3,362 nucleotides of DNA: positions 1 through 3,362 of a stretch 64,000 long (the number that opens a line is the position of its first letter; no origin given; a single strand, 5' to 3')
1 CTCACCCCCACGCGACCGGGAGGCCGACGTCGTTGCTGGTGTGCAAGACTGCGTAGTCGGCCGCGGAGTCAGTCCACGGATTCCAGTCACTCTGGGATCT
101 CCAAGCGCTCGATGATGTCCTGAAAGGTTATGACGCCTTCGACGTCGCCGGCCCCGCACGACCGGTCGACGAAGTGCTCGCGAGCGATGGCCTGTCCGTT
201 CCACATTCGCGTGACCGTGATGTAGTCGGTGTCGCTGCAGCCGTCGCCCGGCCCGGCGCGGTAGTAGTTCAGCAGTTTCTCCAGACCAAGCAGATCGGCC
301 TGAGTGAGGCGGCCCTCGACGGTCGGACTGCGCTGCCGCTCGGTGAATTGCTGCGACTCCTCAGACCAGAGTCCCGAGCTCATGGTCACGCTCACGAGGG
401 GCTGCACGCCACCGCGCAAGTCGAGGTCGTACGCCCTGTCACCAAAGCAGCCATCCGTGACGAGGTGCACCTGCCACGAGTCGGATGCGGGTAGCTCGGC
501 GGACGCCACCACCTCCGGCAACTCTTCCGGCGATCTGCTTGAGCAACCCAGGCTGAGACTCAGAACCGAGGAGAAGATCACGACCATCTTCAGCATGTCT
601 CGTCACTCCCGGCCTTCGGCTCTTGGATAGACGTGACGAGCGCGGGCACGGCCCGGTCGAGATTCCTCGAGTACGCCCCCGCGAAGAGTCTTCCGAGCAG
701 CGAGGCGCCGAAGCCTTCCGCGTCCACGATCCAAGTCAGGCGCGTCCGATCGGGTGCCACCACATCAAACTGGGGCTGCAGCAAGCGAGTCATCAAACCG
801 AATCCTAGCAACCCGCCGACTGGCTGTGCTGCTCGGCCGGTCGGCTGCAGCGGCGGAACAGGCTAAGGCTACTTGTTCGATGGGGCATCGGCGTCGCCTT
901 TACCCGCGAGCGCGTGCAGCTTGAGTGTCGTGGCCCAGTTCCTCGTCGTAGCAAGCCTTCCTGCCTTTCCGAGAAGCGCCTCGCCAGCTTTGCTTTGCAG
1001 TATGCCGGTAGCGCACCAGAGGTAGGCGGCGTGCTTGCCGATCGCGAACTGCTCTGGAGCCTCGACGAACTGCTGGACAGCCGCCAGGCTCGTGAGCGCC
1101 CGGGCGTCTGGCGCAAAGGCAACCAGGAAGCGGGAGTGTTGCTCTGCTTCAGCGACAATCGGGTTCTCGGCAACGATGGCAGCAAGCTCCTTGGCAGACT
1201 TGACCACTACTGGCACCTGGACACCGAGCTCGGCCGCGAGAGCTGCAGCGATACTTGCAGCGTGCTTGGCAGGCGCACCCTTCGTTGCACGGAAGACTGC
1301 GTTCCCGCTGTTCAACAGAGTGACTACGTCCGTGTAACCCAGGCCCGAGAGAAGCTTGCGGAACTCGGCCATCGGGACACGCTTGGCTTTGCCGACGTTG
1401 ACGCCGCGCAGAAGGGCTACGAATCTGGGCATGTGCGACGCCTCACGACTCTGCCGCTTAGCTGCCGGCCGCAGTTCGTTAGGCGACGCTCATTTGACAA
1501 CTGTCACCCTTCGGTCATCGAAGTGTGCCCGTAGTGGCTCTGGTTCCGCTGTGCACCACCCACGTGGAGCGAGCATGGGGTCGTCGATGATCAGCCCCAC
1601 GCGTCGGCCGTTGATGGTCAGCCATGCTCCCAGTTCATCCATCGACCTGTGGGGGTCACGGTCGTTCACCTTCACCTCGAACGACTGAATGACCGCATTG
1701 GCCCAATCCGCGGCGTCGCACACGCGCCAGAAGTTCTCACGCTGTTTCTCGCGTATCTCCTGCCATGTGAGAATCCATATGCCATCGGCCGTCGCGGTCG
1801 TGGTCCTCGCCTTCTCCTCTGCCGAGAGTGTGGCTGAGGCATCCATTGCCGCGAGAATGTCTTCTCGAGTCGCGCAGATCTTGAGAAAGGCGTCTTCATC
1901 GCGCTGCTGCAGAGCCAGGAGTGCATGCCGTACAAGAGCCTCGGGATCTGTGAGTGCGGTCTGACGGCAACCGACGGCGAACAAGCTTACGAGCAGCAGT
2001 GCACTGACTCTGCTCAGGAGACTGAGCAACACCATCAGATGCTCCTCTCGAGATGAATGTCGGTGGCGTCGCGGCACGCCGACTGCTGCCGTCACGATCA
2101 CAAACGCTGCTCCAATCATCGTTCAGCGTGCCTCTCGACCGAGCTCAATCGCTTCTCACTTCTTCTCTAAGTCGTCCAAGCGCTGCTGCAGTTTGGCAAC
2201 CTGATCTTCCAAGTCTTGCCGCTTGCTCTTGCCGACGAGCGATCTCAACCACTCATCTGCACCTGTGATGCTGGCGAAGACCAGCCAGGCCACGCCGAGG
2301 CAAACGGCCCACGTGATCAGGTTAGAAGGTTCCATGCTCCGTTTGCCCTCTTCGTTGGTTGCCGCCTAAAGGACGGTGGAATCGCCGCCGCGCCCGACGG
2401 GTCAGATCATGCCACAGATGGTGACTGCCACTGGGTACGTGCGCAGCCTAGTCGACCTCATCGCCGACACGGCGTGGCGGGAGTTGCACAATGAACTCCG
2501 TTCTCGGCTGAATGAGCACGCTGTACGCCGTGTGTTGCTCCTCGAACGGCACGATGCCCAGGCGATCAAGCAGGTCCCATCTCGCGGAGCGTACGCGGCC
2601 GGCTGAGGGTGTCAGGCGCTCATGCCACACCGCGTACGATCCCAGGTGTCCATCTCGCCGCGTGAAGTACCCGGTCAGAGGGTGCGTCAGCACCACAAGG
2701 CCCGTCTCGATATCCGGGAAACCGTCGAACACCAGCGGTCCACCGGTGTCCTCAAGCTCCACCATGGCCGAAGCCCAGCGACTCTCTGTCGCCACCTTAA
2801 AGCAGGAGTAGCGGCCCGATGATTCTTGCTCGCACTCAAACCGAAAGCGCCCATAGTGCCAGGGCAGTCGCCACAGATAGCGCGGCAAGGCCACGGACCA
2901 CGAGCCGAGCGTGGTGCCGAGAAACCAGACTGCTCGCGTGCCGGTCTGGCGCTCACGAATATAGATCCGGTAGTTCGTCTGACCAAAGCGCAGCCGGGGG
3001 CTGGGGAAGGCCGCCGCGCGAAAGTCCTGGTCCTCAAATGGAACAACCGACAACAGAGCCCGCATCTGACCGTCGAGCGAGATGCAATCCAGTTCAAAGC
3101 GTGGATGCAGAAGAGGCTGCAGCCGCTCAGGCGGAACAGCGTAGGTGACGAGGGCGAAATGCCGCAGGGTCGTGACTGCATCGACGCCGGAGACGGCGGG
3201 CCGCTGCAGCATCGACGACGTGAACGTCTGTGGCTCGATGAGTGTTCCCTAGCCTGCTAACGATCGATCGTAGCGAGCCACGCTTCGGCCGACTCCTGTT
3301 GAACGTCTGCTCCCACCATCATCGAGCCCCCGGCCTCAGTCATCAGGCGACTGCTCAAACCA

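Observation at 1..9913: Integron-type gene-cassette array: about 13 unidirectional units separated by attC-like sites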

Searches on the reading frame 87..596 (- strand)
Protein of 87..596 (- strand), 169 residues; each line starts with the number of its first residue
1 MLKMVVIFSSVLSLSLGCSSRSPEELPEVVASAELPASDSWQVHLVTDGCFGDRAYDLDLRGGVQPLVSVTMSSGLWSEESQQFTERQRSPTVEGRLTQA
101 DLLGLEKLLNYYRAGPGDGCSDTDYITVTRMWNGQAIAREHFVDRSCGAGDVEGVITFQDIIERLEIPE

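Call 7: find_encoding_contigs(protein=window:87-596:-, flank=10000, max_places=6)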
Protein window:87-596:- (169 aa): 1 contig read that carries it; 1 place shown.
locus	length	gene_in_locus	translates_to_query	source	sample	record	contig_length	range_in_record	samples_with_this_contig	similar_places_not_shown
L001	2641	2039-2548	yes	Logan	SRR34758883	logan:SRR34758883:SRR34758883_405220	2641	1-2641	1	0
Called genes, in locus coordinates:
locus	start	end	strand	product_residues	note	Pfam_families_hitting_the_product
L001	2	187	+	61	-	?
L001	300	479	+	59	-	-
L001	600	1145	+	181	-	-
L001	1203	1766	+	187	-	PF08002:DUF1697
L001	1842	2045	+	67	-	-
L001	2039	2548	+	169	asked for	-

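Call 9: search_protein_families(library=pfam, max_evalue=0.01, proteins=[window:87-596:-])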
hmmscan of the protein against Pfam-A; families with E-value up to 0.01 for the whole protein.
window:87-596:- (169 aa): 0 families

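Call 58: search_protein_families(library=ncbifam, max_evalue=0.001, proteins=[window:87-596:-])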
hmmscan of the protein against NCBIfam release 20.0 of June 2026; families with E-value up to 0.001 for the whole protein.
window:87-596:- (169 aa): 0 families

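Call 59: search_protein_families(library=padloc, max_evalue=0.001, proteins=[window:87-596:-])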
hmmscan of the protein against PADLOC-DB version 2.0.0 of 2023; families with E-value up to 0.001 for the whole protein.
window:87-596:- (169 aa): 0 families

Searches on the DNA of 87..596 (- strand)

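Call 43: search_with_rna_model(model_id=R1, sources=[L019, L029, L056, L057, L058, L059, L060, L061, L062, L063, L064, L065, L066, L067, L068, L069, L070, L071, L072, L073, L074, L075, L076, L077, L078, L079, L080, L081, L082, L083, L084, L085, L086, L087, L088, L089, L090, L091, L092, L093, L094, L095, L001], max_evalue=0.01, make_alignment=true)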
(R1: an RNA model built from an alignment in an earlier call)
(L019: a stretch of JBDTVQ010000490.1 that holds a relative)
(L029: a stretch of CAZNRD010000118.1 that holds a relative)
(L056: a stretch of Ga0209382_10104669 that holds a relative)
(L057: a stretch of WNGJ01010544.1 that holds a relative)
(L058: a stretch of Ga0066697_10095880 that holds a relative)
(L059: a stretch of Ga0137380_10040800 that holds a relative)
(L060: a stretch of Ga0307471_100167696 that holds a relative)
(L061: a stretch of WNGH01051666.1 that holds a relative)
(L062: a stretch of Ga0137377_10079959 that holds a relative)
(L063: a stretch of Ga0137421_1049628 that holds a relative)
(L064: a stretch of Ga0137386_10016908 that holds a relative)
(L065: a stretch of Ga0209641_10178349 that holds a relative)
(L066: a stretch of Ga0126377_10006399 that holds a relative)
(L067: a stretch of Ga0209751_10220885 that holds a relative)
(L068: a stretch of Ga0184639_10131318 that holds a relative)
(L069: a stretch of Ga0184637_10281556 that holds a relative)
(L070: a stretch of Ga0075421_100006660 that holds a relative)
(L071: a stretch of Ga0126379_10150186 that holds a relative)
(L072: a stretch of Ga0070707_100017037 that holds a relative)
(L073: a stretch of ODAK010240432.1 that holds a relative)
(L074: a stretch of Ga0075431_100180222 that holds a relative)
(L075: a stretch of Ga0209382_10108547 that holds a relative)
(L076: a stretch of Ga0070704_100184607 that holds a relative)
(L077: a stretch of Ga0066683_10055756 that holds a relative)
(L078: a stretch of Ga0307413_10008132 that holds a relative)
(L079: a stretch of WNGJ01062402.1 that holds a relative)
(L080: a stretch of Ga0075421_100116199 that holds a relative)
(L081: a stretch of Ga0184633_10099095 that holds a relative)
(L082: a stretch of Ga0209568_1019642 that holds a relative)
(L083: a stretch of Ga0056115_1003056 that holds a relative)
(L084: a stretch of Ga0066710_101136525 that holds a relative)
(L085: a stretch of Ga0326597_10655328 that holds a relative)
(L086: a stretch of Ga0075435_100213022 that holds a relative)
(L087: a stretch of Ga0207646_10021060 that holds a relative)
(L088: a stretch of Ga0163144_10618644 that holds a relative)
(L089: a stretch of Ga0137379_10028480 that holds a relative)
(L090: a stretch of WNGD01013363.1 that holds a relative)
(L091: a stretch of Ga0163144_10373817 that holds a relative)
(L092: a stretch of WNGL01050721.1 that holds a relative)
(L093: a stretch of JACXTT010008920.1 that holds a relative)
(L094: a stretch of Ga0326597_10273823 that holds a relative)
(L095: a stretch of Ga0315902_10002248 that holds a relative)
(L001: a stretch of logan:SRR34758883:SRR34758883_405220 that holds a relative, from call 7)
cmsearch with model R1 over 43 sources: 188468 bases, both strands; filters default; matches with E-value up to 0.01: 142.
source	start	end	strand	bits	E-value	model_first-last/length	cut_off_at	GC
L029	2435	2536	+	95.6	4.6e-23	1-102/102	no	0.72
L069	133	235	-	95.2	6.1e-23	1-102/102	no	0.7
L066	3648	3750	-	94.1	1.2e-22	1-102/102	no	0.71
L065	309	412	-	93.8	1.5e-22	1-102/102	no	0.67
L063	868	970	-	92.6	3.2e-22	1-102/102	no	0.74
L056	384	486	+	89.6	2e-21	1-102/102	no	0.76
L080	3023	3125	+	89.6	2e-21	1-102/102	no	0.76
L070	13320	13422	-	88.8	3.4e-21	1-102/102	no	0.74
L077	1872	1975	-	87.9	5.7e-21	1-102/102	no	0.71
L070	4829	4931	-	87.9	5.8e-21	1-102/102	no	0.74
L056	3060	3162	+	87.8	6.3e-21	1-102/102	no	0.75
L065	944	1049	-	87.3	8.5e-21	1-102/102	no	0.67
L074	1103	1205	-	87.2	9e-21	1-102/102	no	0.78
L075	450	552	+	87.2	9e-21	1-102/102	no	0.78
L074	533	634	-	86.9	1.1e-20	1-102/102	no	0.7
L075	1021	1122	+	86.9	1.1e-20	1-102/102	no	0.7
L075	2281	2383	+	86.8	1.2e-20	1-102/102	no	0.75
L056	1956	2058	+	86.6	1.3e-20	1-102/102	no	0.75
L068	135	224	+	85.6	2.4e-20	1-102/102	no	0.71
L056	1338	1439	+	84.4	5.1e-20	1-102/102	no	0.73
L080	726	827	+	84.4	5.1e-20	1-102/102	no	0.73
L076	948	1038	-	83.6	8.7e-20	1-102/102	no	0.7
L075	1837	1938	+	83.2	1.1e-19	1-102/102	no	0.78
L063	343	433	-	82.9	1.3e-19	1-102/102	no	0.69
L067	1426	1531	+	82.9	1.3e-19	1-102/102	no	0.66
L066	4756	4858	-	82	2.4e-19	1-102/102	no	0.71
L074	1545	1647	-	80.9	4.7e-19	1-102/102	no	0.72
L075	8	110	+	80.9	4.7e-19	1-102/102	no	0.72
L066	6470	6572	-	80.8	4.8e-19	1-102/102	no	0.73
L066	7559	7661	-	79.5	1.1e-18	1-102/102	no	0.75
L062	1087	1190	+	79.3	1.2e-18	1-102/102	no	0.71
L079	2427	2530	-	79.3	1.2e-18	1-102/102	no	0.71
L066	4249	4350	-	79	1.5e-18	1-102/102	no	0.68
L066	7025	7127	-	78.8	1.7e-18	1-102/102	no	0.69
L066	5767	5869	-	78.1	2.6e-18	1-102/102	no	0.71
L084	967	1072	+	78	2.8e-18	1-102/102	no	0.64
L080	2425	2527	+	77.4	4.2e-18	1-102/102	no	0.73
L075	2919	3021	+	76.4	7.8e-18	1-102/102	no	0.77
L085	753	857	+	75.9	1.1e-17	1-102/102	no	0.66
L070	9433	9535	-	75.7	1.2e-17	1-102/102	no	0.74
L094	101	206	+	75.6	1.3e-17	1-102/102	no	0.65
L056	2526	2627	+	74.3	2.8e-17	1-102/102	no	0.71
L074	112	214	-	74.3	2.8e-17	1-102/102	no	0.76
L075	1441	1543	+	74.3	2.8e-17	1-102/102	no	0.76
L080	1344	1446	+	73.8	4e-17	1-102/102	no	0.78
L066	1669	1771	-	73.6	4.3e-17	1-102/102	no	0.71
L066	5274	5376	-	72.8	7.2e-17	1-102/102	no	0.74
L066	7989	8090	-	72.3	1e-16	1-102/102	no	0.67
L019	3421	3511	-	71.6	1.5e-16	1-102/102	no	0.68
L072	1104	1204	+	71.6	1.5e-16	1-102/102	no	0.62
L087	1110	1210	+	71.6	1.5e-16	1-102/102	no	0.62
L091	7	107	-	71.3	1.9e-16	1-102/102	no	0.68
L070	7559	7661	-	71.2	2e-16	1-102/102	no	0.72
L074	2068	2168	-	70.5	3e-16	3-102/102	5'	0.77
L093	2284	2386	+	69.8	4.8e-16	1-102/102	no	0.64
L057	5303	5370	-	66.3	4.1e-15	1-102/102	no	0.71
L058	1405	1472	+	66.3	4.1e-15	1-102/102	no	0.71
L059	666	733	-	66.3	4.1e-15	1-102/102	no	0.71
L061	1086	1153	+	66.3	4.1e-15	1-102/102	no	0.71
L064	777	844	-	66.3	4.1e-15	1-102/102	no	0.71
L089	4559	4626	-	66.3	4.1e-15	1-102/102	no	0.71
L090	806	873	-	66.3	4.1e-15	1-102/102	no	0.71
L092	4744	4811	+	66.3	4.1e-15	1-102/102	no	0.71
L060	814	881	-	65.5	7.1e-15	1-102/102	no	0.71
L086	1474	1541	-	65.5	7.1e-15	1-102/102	no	0.71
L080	1924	2014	+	65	9.4e-15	1-102/102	no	0.74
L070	6951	7052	-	65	9.6e-15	1-102/102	no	0.73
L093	505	608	+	63.7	2.2e-14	1-102/102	no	0.62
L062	453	555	+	61.4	8.9e-14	1-102/102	no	0.64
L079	3062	3164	-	61.4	8.9e-14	1-102/102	no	0.64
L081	243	385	+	59.5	3e-13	1-102/102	no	0.67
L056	800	902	+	59.3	3.4e-13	1-102/102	no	0.74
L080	188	290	+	59.3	3.4e-13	1-102/102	no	0.74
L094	729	831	+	59.2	3.5e-13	1-102/102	no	0.64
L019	522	612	-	59.1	3.9e-13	1-102/102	no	0.69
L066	1284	1386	-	57.7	9.2e-13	1-102/102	no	0.71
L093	4574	4678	+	55.8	2.9e-12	1-102/102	no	0.58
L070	3903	4003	-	55.4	3.7e-12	1-102/102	no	0.73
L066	8535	8624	-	54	8.9e-12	1-102/102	no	0.68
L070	10474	10577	-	51.3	4.8e-11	1-102/102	no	0.74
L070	12761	12862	-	51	6e-11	1-102/102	no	0.77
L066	2195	2296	-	48.7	2.5e-10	1-102/102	no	0.7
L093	1067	1135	+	46.6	9.2e-10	1-102/102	no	0.71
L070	5330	5431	-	40.8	3.5e-08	1-102/102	no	0.72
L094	1614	1708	+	38.7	1.3e-07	1-102/102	no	0.57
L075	2281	2383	-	37.4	2.9e-07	1-102/102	no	0.75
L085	69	138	+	37.2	3.3e-07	1-102/102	no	0.67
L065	309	412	+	35.5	9.2e-07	1-102/102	no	0.67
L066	6470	6572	+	35.4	9.8e-07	1-102/102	no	0.73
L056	1956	2058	-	34.2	2.1e-06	1-102/102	no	0.75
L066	4756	4858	+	33.8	2.8e-06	1-102/102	no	0.71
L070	13320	13422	+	33.8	2.8e-06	1-102/102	no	0.74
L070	9445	9532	+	33.7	3e-06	1-102/102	no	0.75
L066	3648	3750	+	33.3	3.7e-06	1-102/102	no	0.71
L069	133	235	+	33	4.6e-06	1-102/102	no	0.7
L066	5767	5869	+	32.9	4.9e-06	1-102/102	no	0.71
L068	672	734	+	32.8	5.2e-06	1-102/102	no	0.71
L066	7989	8090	+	32.8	5.2e-06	1-102/102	no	0.67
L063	868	970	+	32.6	5.7e-06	1-102/102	no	0.74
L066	7559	7661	+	32.5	6.1e-06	1-102/102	no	0.75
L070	4829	4931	+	32.4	6.7e-06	1-102/102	no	0.74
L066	7025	7127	+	32.3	7e-06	1-102/102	no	0.69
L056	800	902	-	31.8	9.6e-06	1-102/102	no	0.74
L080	188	290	-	31.8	9.6e-06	1-102/102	no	0.74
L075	8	106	-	31.4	1.2e-05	1-102/102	no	0.72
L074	1549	1647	+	31.4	1.2e-05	1-102/102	no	0.72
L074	1107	1208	+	30.5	2.2e-05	1-102/102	no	0.77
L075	447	548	-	30.5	2.2e-05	1-102/102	no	0.77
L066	5274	5376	+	30.2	2.7e-05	1-102/102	no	0.74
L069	682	749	-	29.9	3.1e-05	1-102/102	no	0.66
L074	541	634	+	29.6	3.8e-05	1-102/102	no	0.71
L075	1021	1114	-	29.6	3.8e-05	1-102/102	no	0.71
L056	3060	3162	-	29.4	4.2e-05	1-102/102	no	0.75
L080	2425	2527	-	29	5.6e-05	1-102/102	no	0.73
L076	384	486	-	28.8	6.1e-05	1-102/102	no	0.69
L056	2526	2627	-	28.7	6.8e-05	1-102/102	no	0.71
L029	2435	2536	-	28.2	8.9e-05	1-102/102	no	0.72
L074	116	214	+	27.7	0.00012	1-102/102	no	0.76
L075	1441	1539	-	27.7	0.00012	1-102/102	no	0.76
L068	135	224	-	27.4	0.00015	1-102/102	no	0.71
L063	343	433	+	27.3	0.00016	1-102/102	no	0.69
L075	2916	3014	-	27.2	0.00017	1-102/102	no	0.78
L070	7559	7661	+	27.1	0.00018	1-102/102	no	0.72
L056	384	486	-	27.1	0.00018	1-102/102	no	0.76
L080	3023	3125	-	27.1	0.00018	1-102/102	no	0.76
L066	1669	1771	+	26.6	0.00025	1-102/102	no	0.71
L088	1137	1164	-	26.1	0.00033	75-102/102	5'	0.61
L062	453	547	-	24.7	0.00081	1-102/102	no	0.65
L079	3070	3164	+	24.7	0.00081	1-102/102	no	0.65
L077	1872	1975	+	24.7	0.00082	1-102/102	no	0.71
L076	948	1038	+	24.5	0.00089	1-102/102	no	0.7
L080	1344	1438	-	24.5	0.00093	1-102/102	no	0.8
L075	1837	1938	-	24.4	0.00095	1-102/102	no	0.78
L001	1770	1822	+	24.2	0.0011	1-102/102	no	0.74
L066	8535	8624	+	23.3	0.0019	1-102/102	no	0.68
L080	1920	2010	-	23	0.0024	1-102/102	no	0.71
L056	1338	1439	-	22.6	0.0029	1-102/102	no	0.73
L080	726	827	-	22.6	0.0029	1-102/102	no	0.73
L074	2068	2168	+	22.3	0.0037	1-100/102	3'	0.77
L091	575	656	-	22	0.0044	1-102/102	no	0.71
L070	6199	6261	-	21.8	0.0048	1-102/102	no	0.63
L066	4249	4350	+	21.7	0.0052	1-102/102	no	0.68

Alignment A3: 142 matches aligned to the model, 181 columns, each read 5' to 3' on its own strand. Consensus structure (alignment columns), stored with it:
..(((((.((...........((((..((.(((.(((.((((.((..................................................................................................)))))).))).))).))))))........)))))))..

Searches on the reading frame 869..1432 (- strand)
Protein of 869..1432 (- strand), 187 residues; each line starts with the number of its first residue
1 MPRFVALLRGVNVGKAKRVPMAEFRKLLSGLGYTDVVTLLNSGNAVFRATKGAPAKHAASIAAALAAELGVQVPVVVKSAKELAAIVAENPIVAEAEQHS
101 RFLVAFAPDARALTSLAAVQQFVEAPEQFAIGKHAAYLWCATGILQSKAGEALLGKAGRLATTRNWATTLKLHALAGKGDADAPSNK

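Call 9: search_protein_families(library=pfam, max_evalue=0.01, proteins=[window:869-1432:-])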
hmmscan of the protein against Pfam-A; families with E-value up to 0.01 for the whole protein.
window:869-1432:- (187 aa): 1 family
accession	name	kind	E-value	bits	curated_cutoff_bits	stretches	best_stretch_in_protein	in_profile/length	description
PF08002.16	DUF1697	-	6e-36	124.3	24.4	1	1-137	1-137/137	Protein of unknown function (DUF1697)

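Call 54: find_encoding_contigs(protein=window:869-1432:-, flank=10000, max_places=4)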
Protein window:869-1432:- (187 aa): 2 contigs read that carry it; 2 places shown.
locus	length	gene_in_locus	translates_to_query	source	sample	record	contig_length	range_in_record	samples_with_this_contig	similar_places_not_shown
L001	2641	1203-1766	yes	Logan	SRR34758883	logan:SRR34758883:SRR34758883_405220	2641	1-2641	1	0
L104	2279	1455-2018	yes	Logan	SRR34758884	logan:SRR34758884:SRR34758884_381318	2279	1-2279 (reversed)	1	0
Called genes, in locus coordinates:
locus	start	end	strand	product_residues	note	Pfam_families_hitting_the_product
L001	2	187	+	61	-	?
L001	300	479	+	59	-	-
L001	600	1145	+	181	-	-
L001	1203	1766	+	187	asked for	PF08002:DUF1697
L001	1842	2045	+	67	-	-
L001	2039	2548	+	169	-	-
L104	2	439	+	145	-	?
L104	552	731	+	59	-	-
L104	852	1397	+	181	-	-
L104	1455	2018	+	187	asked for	PF08002:DUF1697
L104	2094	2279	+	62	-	?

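Call 58: search_protein_families(library=ncbifam, max_evalue=0.001, proteins=[window:869-1432:-])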
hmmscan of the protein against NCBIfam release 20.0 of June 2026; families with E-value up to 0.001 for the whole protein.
window:869-1432:- (187 aa): 0 families

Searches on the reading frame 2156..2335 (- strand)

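Call 9: search_protein_families(library=pfam, max_evalue=0.01, proteins=[window:2156-2335:-])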
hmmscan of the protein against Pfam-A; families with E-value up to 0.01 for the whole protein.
window:2156-2335:- (59 aa): 1 family
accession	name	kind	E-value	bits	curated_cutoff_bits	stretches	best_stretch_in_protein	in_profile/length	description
PF04977.20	DivIC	-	0.001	19.3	28.9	1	16-58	3-45/80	Septum formation initiator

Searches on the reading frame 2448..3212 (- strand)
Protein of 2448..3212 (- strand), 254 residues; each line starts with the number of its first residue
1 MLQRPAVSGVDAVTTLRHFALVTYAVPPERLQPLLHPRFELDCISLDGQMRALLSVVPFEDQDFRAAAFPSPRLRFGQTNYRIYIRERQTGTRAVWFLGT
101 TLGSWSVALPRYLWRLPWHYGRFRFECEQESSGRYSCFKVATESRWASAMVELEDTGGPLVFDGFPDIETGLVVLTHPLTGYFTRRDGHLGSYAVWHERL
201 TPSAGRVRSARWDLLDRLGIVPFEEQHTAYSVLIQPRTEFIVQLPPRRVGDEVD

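Call 9: search_protein_families(library=pfam, max_evalue=0.01, proteins=[window:2448-3212:-])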
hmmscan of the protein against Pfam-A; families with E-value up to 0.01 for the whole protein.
window:2448-3212:- (254 aa): 2 families
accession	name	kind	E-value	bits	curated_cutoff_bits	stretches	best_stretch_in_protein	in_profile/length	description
PF09844.14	DUF2071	-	9.2e-29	101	27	1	15-230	3-207/212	Uncharacterized conserved protein (COG2071)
PF00561.26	Abhydrolase_1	-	0.0038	17.4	25.8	1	93-160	95-159/245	alpha/beta hydrolase fold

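Call 58: search_protein_families(library=ncbifam, max_evalue=0.001, proteins=[window:2448-3212:-])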
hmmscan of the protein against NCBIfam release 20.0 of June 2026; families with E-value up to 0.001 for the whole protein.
window:2448-3212:- (254 aa): 0 families

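Call 59: search_protein_families(library=padloc, max_evalue=0.001, proteins=[window:2448-3212:-])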
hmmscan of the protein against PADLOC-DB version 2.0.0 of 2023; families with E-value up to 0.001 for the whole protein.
window:2448-3212:- (254 aa): 0 families
